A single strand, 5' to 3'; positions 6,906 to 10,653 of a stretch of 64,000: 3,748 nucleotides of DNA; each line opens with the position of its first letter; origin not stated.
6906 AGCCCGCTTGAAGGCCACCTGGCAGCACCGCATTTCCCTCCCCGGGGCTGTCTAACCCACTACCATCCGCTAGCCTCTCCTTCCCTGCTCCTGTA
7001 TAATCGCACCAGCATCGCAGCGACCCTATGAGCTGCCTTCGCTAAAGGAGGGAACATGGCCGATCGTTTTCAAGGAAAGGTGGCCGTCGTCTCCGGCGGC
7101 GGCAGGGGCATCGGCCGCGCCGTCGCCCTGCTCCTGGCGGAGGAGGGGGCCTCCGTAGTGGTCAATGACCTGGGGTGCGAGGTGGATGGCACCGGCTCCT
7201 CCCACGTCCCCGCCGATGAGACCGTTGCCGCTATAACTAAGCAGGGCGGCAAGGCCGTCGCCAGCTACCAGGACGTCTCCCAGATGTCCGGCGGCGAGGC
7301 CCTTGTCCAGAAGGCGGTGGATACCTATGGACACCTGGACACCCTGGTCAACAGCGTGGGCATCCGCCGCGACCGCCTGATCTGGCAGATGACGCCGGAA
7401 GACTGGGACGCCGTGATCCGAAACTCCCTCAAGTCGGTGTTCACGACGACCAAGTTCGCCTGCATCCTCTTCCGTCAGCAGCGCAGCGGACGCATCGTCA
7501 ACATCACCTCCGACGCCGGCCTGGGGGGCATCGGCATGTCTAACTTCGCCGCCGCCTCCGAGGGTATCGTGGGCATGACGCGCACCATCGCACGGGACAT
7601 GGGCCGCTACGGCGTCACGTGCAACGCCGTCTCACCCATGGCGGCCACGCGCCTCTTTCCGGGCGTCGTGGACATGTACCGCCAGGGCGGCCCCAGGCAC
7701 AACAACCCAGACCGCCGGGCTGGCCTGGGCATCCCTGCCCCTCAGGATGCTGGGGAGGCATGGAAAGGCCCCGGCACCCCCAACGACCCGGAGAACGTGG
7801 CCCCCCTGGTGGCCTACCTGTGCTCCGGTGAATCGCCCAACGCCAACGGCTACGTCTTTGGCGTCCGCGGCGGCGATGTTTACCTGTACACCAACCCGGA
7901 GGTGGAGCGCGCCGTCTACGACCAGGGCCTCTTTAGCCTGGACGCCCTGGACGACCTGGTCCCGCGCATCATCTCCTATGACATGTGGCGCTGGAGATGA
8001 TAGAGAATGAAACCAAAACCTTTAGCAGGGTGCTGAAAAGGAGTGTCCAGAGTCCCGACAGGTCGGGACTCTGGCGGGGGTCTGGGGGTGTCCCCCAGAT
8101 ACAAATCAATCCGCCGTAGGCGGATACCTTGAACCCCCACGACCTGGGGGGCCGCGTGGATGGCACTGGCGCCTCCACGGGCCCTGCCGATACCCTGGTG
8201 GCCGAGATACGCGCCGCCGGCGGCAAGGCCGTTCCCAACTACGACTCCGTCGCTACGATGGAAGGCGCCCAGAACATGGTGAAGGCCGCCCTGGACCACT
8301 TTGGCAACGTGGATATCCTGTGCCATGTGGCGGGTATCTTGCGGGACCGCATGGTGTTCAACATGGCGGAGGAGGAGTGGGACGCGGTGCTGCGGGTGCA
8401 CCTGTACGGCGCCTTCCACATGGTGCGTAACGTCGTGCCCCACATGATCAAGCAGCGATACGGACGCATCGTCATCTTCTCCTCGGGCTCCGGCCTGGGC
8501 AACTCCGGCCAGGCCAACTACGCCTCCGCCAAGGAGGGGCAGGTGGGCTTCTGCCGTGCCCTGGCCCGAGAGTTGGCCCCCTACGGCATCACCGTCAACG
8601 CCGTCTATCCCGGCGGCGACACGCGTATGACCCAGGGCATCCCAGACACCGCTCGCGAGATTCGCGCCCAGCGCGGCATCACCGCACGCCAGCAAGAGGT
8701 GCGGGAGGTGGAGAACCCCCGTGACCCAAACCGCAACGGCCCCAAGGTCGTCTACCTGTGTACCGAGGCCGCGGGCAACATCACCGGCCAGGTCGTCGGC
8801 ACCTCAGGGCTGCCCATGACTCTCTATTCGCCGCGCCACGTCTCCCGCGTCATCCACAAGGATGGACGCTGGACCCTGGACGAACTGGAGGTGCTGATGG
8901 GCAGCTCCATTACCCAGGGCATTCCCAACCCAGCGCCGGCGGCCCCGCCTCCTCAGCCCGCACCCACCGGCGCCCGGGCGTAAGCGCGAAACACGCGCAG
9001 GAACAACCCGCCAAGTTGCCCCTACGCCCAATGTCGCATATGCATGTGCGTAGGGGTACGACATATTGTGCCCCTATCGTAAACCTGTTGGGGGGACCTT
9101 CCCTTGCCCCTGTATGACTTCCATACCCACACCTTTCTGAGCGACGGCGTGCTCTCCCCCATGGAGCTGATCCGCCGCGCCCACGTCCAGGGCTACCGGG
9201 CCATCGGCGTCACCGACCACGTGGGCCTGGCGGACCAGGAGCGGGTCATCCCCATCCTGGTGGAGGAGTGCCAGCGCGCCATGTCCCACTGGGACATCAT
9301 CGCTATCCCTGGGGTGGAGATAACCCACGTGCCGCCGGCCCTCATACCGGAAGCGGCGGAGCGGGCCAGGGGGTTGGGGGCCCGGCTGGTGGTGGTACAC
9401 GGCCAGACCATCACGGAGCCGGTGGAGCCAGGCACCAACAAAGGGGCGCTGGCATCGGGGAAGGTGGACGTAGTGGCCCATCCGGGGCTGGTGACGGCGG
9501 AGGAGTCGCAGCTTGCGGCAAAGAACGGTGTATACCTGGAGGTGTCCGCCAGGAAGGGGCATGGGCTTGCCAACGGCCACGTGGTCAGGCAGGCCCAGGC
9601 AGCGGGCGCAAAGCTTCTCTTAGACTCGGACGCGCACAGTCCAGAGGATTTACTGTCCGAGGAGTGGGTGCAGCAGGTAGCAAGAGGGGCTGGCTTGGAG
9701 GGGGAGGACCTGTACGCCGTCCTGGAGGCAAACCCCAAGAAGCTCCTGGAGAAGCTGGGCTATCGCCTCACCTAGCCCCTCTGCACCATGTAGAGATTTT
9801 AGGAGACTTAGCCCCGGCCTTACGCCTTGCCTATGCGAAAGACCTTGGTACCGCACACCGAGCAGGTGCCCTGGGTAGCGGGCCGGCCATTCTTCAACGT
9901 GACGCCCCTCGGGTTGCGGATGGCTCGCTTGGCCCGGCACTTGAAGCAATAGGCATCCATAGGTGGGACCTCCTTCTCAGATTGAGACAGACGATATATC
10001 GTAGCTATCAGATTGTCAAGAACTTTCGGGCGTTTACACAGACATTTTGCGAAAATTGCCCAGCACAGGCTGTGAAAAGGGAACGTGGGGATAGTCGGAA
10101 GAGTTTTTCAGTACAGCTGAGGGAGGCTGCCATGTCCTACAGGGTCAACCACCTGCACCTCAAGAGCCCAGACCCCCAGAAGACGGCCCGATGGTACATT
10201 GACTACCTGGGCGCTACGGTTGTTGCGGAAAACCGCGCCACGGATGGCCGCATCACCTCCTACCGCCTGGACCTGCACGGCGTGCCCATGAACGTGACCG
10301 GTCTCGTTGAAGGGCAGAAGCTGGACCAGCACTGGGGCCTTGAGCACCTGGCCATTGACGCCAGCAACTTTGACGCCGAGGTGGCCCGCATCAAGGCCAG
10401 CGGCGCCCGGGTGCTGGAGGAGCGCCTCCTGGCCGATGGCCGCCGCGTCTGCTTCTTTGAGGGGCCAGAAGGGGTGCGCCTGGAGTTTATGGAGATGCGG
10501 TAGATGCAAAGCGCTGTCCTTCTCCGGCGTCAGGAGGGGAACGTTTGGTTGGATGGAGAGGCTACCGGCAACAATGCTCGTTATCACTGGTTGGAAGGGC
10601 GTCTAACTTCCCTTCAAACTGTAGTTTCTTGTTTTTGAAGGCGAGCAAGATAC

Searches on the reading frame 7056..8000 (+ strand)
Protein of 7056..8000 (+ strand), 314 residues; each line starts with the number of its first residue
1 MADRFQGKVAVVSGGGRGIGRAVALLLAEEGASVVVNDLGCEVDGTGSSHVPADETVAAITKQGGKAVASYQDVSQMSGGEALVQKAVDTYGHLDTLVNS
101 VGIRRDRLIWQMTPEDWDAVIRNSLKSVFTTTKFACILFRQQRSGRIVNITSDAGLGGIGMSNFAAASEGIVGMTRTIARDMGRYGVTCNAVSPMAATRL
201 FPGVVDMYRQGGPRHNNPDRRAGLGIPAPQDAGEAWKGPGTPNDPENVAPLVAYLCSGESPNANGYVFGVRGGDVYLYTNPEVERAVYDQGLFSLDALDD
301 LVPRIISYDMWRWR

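Call 24: search_protein_families(library=pfam, proteins=[window:7056-8000:+])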
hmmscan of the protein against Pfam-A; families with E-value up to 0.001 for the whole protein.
window:7056-8000:+ (314 aa): 3 families
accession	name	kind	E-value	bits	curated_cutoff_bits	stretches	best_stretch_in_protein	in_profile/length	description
PF00106.31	adh_short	-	7.8e-37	127.1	26.6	1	8-195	1-180/195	short chain dehydrogenase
PF13561.12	adh_short_C2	-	1.2e-34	120.3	27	1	17-196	6-175/236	Enoyl-(Acyl carrier protein) reductase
PF08659.16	KR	-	6.2e-09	36.5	22.6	1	11-173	4-158/180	KR domain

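Call 88: find_encoding_contigs(protein=window:7056-8000:+, flank=2000, max_places=8)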
Protein window:7056-8000:+ (314 aa): 5 contigs read that carry it; 4 places shown.
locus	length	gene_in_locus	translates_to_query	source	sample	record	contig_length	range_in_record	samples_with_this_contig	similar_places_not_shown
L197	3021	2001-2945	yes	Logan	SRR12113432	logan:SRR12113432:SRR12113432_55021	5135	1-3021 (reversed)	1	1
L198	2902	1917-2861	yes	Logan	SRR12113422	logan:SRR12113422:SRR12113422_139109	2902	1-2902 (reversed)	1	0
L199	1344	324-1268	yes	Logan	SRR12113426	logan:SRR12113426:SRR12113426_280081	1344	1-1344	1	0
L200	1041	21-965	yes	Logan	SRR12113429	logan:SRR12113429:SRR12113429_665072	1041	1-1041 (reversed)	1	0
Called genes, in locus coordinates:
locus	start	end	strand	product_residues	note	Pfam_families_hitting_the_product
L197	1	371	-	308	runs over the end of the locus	PF03168:LEA_2 (weak)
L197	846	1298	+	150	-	PF12728:HTH_17 (weak)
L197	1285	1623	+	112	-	PF02452:PemK_toxin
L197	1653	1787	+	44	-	-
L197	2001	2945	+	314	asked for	PF00106:adh_short, PF08659:KR, PF13561:adh_short_C2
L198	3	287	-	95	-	?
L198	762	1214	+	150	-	PF12728:HTH_17 (weak)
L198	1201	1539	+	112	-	PF02452:PemK_toxin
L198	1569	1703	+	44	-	-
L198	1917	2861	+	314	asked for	PF00106:adh_short, PF08659:KR, PF13561:adh_short_C2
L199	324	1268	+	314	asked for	PF00106:adh_short, PF08659:KR, PF13561:adh_short_C2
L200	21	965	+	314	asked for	PF00106:adh_short, PF08659:KR, PF13561:adh_short_C2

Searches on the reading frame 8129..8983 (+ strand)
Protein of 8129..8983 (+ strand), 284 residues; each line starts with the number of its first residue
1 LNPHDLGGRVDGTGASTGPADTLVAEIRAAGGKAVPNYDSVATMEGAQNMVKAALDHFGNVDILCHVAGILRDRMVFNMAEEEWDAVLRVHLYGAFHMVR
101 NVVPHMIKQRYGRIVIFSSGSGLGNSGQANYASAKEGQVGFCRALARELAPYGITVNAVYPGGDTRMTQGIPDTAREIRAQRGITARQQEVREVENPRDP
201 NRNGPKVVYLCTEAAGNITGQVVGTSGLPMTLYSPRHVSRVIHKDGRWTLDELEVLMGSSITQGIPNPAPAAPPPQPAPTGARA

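Call 24: search_protein_families(library=pfam, proteins=[window:8129-8983:+])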
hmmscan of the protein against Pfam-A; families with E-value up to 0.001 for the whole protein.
window:8129-8983:+ (284 aa): 3 families
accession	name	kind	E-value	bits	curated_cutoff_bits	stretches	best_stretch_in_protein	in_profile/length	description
PF00106.31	adh_short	-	1.3e-35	123.1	26.6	1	15-172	32-191/195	short chain dehydrogenase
PF13561.12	adh_short_C2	-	3.7e-33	115.5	27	1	21-223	33-229/236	Enoyl-(Acyl carrier protein) reductase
PF08659.16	KR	-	1.2e-12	48.6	22.6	1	20-147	41-165/180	KR domain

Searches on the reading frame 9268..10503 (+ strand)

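Call 70: search_protein_families(library=pfam, proteins=[window:9268-10503:+])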
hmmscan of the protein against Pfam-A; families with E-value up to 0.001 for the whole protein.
window:9268-10503:+ (411 aa): 3 families
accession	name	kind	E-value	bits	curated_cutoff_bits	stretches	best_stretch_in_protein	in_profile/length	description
PF00903.31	Glyoxalase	-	7.1e-10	39.8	20.6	1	292-407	1-121/121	Glyoxalase/Bleomycin resistance protein/Dioxygenase superfamily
PF18029.7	Glyoxalase_6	-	5.2e-07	30.7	23.6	1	298-404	4-102/106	Glyoxalase-like domain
PF13669.12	Glyoxalase_4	-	2.9e-06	28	27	1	294-396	1-109/109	Glyoxalase/Bleomycin resistance protein/Dioxygenase superfamily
